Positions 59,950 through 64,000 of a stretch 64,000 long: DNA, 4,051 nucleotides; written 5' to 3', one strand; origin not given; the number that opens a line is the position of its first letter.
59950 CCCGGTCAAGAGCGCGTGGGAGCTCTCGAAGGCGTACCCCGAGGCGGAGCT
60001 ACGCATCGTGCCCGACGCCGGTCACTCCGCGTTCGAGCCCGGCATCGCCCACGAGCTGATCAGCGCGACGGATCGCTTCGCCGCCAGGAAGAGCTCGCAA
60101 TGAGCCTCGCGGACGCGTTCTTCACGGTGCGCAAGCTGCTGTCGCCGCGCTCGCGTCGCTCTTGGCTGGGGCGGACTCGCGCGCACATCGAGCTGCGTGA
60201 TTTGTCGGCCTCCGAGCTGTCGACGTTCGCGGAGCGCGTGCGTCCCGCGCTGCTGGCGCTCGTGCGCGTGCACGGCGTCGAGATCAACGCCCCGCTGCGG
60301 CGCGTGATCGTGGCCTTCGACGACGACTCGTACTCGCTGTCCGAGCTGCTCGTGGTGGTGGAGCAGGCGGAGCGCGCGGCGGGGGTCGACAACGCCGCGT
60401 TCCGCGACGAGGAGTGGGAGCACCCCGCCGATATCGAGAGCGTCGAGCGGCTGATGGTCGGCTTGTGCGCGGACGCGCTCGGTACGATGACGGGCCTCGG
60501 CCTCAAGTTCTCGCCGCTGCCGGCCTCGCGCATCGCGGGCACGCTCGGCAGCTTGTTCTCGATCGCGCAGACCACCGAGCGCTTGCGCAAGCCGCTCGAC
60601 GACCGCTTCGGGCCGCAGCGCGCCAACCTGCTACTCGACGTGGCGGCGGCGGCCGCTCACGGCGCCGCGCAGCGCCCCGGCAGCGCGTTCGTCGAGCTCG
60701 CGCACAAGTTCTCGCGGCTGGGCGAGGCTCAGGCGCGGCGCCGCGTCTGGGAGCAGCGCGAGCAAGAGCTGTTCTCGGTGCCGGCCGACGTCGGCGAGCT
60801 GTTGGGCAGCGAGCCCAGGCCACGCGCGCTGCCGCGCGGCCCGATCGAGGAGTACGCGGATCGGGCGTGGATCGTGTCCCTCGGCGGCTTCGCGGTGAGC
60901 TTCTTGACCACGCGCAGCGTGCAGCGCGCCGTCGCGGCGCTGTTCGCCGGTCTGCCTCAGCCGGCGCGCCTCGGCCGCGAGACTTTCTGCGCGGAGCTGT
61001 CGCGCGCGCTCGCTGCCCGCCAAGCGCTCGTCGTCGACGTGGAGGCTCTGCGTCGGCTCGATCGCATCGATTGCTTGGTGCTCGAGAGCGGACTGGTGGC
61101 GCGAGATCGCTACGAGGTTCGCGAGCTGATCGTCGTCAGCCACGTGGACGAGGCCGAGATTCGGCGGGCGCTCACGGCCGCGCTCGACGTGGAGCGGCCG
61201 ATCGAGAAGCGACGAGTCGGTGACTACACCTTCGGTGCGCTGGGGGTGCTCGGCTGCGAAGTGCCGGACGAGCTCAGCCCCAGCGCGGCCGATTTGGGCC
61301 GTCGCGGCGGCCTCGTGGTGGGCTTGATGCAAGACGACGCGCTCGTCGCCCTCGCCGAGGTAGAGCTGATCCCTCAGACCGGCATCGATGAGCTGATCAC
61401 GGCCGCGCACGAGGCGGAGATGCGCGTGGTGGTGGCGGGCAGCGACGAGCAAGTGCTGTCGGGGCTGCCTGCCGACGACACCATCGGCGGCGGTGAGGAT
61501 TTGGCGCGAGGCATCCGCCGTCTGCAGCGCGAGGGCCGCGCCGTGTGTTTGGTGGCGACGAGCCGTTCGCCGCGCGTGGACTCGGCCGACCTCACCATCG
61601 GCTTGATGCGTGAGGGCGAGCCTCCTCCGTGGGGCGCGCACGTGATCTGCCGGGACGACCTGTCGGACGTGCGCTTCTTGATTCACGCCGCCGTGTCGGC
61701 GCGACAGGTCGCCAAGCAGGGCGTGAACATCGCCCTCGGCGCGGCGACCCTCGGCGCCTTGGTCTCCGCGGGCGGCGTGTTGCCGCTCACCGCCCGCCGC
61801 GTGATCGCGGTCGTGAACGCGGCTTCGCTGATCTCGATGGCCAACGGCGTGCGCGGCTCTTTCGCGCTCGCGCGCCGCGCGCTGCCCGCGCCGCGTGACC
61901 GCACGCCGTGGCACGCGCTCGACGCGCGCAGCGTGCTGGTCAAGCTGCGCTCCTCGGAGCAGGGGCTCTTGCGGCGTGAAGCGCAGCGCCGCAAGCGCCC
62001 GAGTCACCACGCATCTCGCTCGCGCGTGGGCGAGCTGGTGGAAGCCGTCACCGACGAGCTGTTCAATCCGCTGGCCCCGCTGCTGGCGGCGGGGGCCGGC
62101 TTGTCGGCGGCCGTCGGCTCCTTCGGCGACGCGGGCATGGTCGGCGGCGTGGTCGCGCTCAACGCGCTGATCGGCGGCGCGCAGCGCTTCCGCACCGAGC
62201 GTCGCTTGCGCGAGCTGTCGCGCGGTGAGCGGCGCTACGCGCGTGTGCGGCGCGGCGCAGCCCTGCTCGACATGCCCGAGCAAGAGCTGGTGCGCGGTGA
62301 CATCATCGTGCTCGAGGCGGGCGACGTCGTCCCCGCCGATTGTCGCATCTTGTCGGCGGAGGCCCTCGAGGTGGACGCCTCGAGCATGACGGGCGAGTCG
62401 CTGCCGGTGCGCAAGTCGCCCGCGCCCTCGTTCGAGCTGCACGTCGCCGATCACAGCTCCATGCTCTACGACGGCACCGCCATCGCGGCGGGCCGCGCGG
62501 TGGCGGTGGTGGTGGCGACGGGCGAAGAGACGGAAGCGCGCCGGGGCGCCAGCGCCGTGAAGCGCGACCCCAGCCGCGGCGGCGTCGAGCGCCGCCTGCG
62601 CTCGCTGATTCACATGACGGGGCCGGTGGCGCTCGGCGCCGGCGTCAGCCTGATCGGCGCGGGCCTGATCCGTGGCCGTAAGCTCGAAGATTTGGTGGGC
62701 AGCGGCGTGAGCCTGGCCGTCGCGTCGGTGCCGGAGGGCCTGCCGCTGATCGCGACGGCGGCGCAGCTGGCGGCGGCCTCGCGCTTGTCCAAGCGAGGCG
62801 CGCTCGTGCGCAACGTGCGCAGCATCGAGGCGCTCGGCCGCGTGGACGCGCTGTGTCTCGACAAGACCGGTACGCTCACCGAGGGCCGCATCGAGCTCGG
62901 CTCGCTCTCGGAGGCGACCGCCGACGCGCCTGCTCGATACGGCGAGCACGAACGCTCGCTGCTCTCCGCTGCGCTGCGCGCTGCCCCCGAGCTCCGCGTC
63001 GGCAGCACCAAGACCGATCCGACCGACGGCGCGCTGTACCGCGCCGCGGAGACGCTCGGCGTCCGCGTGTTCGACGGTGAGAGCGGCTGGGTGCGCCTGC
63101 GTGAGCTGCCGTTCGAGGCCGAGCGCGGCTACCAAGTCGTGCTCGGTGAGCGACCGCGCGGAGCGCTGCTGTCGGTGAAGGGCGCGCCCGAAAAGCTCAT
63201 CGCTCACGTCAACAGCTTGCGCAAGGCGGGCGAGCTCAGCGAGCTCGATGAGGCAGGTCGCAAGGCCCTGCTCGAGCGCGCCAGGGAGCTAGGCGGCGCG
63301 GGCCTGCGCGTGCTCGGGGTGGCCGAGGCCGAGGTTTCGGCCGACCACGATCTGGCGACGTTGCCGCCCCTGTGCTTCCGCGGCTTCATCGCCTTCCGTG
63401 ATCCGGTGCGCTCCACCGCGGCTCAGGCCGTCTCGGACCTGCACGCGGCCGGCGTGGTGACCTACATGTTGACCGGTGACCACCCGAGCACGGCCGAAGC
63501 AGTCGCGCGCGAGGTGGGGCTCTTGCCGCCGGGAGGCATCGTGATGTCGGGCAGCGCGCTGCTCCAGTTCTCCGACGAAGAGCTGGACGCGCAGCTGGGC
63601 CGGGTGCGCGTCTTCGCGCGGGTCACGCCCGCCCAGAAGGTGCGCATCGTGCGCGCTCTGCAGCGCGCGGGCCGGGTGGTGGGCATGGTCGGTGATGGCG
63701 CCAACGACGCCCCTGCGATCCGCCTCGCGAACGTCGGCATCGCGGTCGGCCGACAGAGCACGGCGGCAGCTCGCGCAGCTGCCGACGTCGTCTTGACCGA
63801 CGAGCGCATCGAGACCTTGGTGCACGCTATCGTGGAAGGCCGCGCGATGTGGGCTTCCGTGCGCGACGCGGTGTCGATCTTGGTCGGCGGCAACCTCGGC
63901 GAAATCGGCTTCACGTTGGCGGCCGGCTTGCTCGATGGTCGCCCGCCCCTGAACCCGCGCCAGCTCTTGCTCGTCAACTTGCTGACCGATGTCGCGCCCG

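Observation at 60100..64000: P-type ATPase preceded in-frame by a degenerate duplicate of its own catalytic core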

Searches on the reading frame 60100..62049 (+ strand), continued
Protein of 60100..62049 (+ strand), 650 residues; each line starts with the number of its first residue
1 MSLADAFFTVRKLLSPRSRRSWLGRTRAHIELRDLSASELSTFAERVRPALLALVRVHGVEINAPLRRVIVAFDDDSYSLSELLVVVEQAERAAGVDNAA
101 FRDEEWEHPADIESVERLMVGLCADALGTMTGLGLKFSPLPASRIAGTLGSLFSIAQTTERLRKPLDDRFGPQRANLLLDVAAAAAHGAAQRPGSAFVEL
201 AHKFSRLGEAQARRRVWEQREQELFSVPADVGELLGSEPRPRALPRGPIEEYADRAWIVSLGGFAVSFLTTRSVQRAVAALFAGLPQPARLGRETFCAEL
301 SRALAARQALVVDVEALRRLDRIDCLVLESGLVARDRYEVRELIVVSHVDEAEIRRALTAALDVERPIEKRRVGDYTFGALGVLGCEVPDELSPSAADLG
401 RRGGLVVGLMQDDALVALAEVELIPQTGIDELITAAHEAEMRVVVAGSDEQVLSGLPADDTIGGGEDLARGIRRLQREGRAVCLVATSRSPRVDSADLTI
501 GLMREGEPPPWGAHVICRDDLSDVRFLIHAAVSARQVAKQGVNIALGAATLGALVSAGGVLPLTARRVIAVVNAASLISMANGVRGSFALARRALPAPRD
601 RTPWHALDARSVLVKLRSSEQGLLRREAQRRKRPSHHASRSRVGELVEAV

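Call 65: search_protein_families(library=pfam, proteins=[P0121, P0085], max_evalue=0.1)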
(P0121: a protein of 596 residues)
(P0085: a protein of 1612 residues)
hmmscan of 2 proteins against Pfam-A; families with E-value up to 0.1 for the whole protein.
P0121 (596 aa): 2 families
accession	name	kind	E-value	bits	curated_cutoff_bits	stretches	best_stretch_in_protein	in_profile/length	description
PF00403.32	HMA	-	1.5e-05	25.7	24.8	1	88-133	14-59/62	Heavy-metal-associated domain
PF19991.5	HMA_2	-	0.099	13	30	0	83-130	28-75/154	Heavy metal associated domain 2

P0085 (1612 aa): 6 families
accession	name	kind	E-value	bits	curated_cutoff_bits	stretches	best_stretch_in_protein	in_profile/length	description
PF00122.25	E1-E2_ATPase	-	7e-39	133.6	28.1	1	861-1046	5-180/181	E1-E2 ATPase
PF00702.32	Hydrolase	-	3.3e-16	60.7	26.4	1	1064-1363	2-190/191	haloacid dehalogenase-like hydrolase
PF00689.26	Cation_ATPase_C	-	5.5e-15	56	27.3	1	1435-1586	2-166/175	Cation transporting ATPase, C-terminus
PF13246.12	Cation_ATPase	-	5.7e-09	36.3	21.7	1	1125-1191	22-90/91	Cation transport ATPase (P-type)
PF08282.18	Hydrolase_3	-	0.0066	16.6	20.9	0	1336-1387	195-245/255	haloacid dehalogenase-like hydrolase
PF00690.31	Cation_ATPase_N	-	0.014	15.4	20.4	1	754-785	1-32/69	Cation transporter/ATPase, N-terminus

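Call 68: search_protein_families(library=ncbifam, alignment_id=A3, max_evalue=0.01)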
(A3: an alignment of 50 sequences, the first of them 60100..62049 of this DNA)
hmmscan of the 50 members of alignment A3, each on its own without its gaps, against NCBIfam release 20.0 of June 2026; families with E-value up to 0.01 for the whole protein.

A. member 1, window:60100-62049:+ (650 aa): 2 families
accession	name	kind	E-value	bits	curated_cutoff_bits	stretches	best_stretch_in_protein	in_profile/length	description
TIGR01512.1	ATPase-IB2_Cd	subfamily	6e-05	21.9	313.5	1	514-585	422-491/494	cadmium family heavy metal-translocating P-type ATPase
TIGR01525.1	ATPase-IB_hvy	subfamily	0.00072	18.5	346.25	1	515-584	490-558/560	heavy metal translocating P-type ATPase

B. families by the number of members that match (of 50 scanned): 14 families
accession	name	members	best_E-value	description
TIGR01525.1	ATPase-IB_hvy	36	1.4e-10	heavy metal translocating P-type ATPase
TIGR01512.1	ATPase-IB2_Cd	35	5.3e-08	cadmium family heavy metal-translocating P-type ATPase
TIGR01511.1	ATPase-IB1_Cu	19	1.4e-06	copper-translocating P-type ATPase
NF007952.0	PRK10671.1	17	5.2e-09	copper-exporting P-type ATPase CopA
TIGR01494.1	ATPase_P-type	15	1.8e-06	HAD-IC family P-type ATPase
TIGR01497.1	kdpB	9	1.4e-08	potassium-transporting ATPase subunit KdpB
NF033795.1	chaper_CopZ_Bs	9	9.7e-05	copper chaperone CopZ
NF041115.1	UxxU_metal_bind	4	0.0002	metal-binding (seleno)protein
TIGR01647.1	ATPase-IIIA_H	1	2.2e-05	plasma-membrane proton-efflux P-type ATPase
TIGR02052.1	MerP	1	0.0006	mercury resistance system periplasmic binding protein MerP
NF052329.1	XyloArabinsidase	1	0.0013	beta-xylosidase/alpha-l-arabinosidase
TIGR01522.1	ATPase-IIA2_Ca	1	0.0014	calcium-transporting P-type ATPase, PMR1-type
NF033794.2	chaper_CopZ_Eh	1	0.0018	copper chaperone CopZ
TIGR00003.1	TIGR00003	1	0.002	copper ion binding protein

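Call 69: search_protein_families(library=pfam, alignment_id=A3, max_evalue=0.01)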
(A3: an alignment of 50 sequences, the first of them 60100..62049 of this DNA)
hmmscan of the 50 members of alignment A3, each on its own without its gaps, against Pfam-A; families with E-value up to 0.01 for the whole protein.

A. member 1, window:60100-62049:+ (650 aa): 0 families

B. families by the number of members that match (of 50 scanned): 5 families
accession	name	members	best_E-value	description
PF00403.32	HMA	8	1.5e-05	Heavy-metal-associated domain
PF00690.31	Cation_ATPase_N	5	2.9e-05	Cation transporter/ATPase, N-terminus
PF00702.32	Hydrolase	2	0.0039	haloacid dehalogenase-like hydrolase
PF19991.5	HMA_2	2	0.0067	Heavy metal associated domain 2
PF19956.5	EAD2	1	0.0056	Effector-associated domain 2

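Call 84: search_protein_families(library=pfam, proteins=[L003:7001-11389:+], max_evalue=1)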
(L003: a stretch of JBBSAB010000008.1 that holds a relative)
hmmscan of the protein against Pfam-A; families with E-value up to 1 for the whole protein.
L003:7001-11389:+ (1463 aa): 7 families
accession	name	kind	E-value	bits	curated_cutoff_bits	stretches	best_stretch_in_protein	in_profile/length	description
PF00122.25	E1-E2_ATPase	-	2e-39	135.4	28.1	1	710-898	4-181/181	E1-E2 ATPase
PF00702.32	Hydrolase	-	1.8e-21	77.9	26.4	1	914-1209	1-190/191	haloacid dehalogenase-like hydrolase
PF00689.26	Cation_ATPase_C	-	9.9e-18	65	27.3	1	1281-1431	2-167/175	Cation transporting ATPase, C-terminus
PF13246.12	Cation_ATPase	-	2.3e-06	28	21.7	1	969-1038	19-90/91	Cation transport ATPase (P-type)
PF08282.18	Hydrolase_3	-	0.0019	18.4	20.9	1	1187-1235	200-247/255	haloacid dehalogenase-like hydrolase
PF12710.13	HAD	-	0.015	16.1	27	1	1055-1207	33-189/189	haloacid dehalogenase-like hydrolase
PF01315.27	Ald_Xan_dh_C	-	0.071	13.9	31.3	1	753-820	37-103/110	Aldehyde oxidase and xanthine dehydrogenase, a/b hammerhead domain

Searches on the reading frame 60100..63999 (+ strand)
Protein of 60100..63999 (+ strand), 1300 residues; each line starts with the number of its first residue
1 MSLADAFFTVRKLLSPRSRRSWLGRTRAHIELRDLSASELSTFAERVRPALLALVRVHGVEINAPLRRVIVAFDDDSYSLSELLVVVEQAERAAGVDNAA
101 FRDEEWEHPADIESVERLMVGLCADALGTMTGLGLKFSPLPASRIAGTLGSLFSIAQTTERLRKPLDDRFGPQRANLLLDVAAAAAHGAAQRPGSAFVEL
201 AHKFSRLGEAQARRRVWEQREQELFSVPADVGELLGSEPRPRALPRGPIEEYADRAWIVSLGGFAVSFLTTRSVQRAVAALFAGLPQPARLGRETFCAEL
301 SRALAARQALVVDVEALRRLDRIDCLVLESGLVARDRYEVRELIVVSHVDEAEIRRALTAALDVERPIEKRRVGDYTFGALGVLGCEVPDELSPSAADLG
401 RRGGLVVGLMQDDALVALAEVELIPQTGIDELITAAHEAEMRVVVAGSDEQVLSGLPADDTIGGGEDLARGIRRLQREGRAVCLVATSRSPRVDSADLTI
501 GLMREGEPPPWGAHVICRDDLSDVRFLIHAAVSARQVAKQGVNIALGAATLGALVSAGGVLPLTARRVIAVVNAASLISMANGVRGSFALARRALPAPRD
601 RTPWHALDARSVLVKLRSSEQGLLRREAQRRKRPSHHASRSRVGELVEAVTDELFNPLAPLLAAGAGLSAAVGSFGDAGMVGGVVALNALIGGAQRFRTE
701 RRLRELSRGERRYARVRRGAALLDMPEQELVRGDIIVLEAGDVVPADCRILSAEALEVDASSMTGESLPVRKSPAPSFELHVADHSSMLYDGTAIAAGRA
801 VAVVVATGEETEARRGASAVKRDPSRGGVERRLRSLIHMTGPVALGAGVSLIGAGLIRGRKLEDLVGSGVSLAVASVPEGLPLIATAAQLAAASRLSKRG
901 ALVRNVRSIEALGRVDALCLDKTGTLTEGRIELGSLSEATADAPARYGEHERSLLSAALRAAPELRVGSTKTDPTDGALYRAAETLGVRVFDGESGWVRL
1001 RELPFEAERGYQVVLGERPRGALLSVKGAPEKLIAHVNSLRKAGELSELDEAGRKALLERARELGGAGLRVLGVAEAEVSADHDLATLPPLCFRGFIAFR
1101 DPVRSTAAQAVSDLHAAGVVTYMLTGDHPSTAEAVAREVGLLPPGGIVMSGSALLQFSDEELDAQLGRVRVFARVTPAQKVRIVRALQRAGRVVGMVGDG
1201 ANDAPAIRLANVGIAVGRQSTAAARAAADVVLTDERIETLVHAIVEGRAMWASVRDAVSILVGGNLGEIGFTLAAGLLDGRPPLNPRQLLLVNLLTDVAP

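Call 16: search_protein_families(library=ncbifam, proteins=[window:60100-63999:+], max_evalue=1)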
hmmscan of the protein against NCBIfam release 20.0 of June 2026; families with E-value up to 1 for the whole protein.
window:60100-63999:+ (1300 aa): 25 families
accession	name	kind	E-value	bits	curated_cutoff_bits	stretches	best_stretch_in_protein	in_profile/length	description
TIGR01522.1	ATPase-IIA2_Ca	equivalog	1.3e-109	367.3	798.3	1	646-1300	50-696/854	calcium-transporting P-type ATPase, PMR1-type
TIGR01524.1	ATPase-IIIB_Mg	equivalog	3e-99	333.1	610.75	1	610-1299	21-709/867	magnesium-translocating P-type ATPase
TIGR01116.1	ATPase-IIA1_Ca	equivalog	4.5e-89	299.6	703.4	2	989-1300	365-650/799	calcium-translocating P-type ATPase, SERCA-type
NF011702.0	PRK15122.1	subfamily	2.4e-85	287.2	975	1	611-1298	38-747/907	magnesium-translocating P-type ATPase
TIGR01647.1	ATPase-IIIA_H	equivalog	7.4e-85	285.6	615.5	1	651-1255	31-597/755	plasma-membrane proton-efflux P-type ATPase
TIGR01523.1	ATPase-IID_K-Na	equivalog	5.2e-78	262.7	645.05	3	970-1271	456-771/997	potassium/sodium efflux P-type ATPase, fungal-type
TIGR01517.1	ATPase-IIB_Ca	equivalog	5e-76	256.6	507.05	1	687-1297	130-732/882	calcium-translocating P-type ATPase, PMCA-type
TIGR01106.1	ATPase-IIC_X-K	subfamily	1e-74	252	946.1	3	712-933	141-362/997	Na,H/K antiporter P-type ATPase subunit alpha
TIGR01494.1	ATPase_P-type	subfamily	4.4e-74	249.6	62.3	3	684-934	5-230/478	HAD-IC family P-type ATPase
TIGR01525.1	ATPase-IB_hvy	subfamily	4e-71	240.5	346.25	4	661-939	4-272/560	heavy metal translocating P-type ATPase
TIGR01512.1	ATPase-IB2_Cd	subfamily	1.5e-57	195.5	313.5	5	1161-1260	358-452/494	cadmium family heavy metal-translocating P-type ATPase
TIGR01657.1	P-ATPase-V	hypoth_equivalog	1.2e-51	175.4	618.25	3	695-938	213-471/1055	ATP13A2 family polyamine export P-type ATPase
TIGR01511.1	ATPase-IB1_Cu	subfamily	1.4e-44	152.9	397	4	1169-1277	408-510/542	copper-translocating P-type ATPase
NF008262.1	PRK11033.1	equivalog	1e-38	133.3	1005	3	724-939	244-449/731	zinc/cadmium/mercury/lead-transporting ATPase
NF033775.1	P_type_ZntA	exception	3.1e-31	108.4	1240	3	1173-1263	603-691/732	Zn(II)/Cd(II)/Pb(II) translocating P-type ATPase ZntA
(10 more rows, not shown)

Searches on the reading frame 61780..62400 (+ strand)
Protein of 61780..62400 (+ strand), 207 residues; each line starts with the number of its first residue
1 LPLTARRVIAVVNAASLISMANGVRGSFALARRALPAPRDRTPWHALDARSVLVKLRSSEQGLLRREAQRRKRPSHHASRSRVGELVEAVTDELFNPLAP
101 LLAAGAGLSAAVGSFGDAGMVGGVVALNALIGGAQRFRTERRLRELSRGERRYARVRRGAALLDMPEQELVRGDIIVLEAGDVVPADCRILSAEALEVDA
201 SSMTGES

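Call 84: search_protein_families(library=pfam, proteins=[window:61780-62400:+], max_evalue=1)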
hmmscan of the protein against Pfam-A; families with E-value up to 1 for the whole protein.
window:61780-62400:+ (207 aa): 2 families
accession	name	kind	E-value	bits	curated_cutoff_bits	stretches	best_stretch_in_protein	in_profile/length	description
PF00122.25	E1-E2_ATPase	-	1.6e-14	54.3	28.1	1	152-207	5-59/181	E1-E2 ATPase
PF00690.31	Cation_ATPase_N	-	0.059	13.5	20.4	1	44-72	1-30/69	Cation transporter/ATPase, N-terminus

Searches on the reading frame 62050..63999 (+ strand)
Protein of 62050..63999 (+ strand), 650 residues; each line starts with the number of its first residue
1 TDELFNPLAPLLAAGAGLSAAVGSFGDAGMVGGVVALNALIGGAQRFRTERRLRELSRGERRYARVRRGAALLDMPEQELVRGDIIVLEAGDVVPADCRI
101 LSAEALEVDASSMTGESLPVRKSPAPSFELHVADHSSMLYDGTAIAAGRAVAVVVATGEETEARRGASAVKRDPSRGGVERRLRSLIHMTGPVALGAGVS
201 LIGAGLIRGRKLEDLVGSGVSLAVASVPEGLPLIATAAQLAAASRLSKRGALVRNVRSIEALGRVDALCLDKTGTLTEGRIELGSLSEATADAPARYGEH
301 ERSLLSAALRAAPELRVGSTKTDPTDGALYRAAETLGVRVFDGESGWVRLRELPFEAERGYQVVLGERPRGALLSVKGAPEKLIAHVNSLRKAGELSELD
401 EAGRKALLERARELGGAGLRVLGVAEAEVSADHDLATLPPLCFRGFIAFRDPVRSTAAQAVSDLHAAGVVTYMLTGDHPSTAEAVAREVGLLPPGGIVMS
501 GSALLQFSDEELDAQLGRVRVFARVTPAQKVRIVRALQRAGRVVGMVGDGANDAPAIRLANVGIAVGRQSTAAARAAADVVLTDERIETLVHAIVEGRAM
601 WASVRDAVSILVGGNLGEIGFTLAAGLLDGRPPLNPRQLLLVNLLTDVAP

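Call 5: search_protein_families(library=pfam, proteins=[window:62050-63999:+], max_evalue=1)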
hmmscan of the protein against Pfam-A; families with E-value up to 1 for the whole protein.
window:62050-63999:+ (650 aa): 7 families
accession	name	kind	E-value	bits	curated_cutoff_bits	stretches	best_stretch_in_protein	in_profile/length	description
PF00122.25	E1-E2_ATPase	-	2.5e-40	138.4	28.1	1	62-249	5-181/181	E1-E2 ATPase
PF00702.32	Hydrolase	-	1.1e-19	72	26.4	1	265-560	1-190/191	haloacid dehalogenase-like hydrolase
PF13246.12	Cation_ATPase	-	2.2e-07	31.2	21.7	1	319-387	18-88/91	Cation transport ATPase (P-type)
PF08282.18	Hydrolase_3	-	0.015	15.5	20.9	1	546-592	208-253/255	haloacid dehalogenase-like hydrolase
PF12710.13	HAD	-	0.022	15.6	27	1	406-557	38-188/189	haloacid dehalogenase-like hydrolase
PF01315.27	Ald_Xan_dh_C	-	0.21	12.3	31.3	1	113-171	48-103/110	Aldehyde oxidase and xanthine dehydrogenase, a/b hammerhead domain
PF00689.26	Cation_ATPase_C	-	0.23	11.7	27.3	1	632-650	2-20/175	Cation transporting ATPase, C-terminus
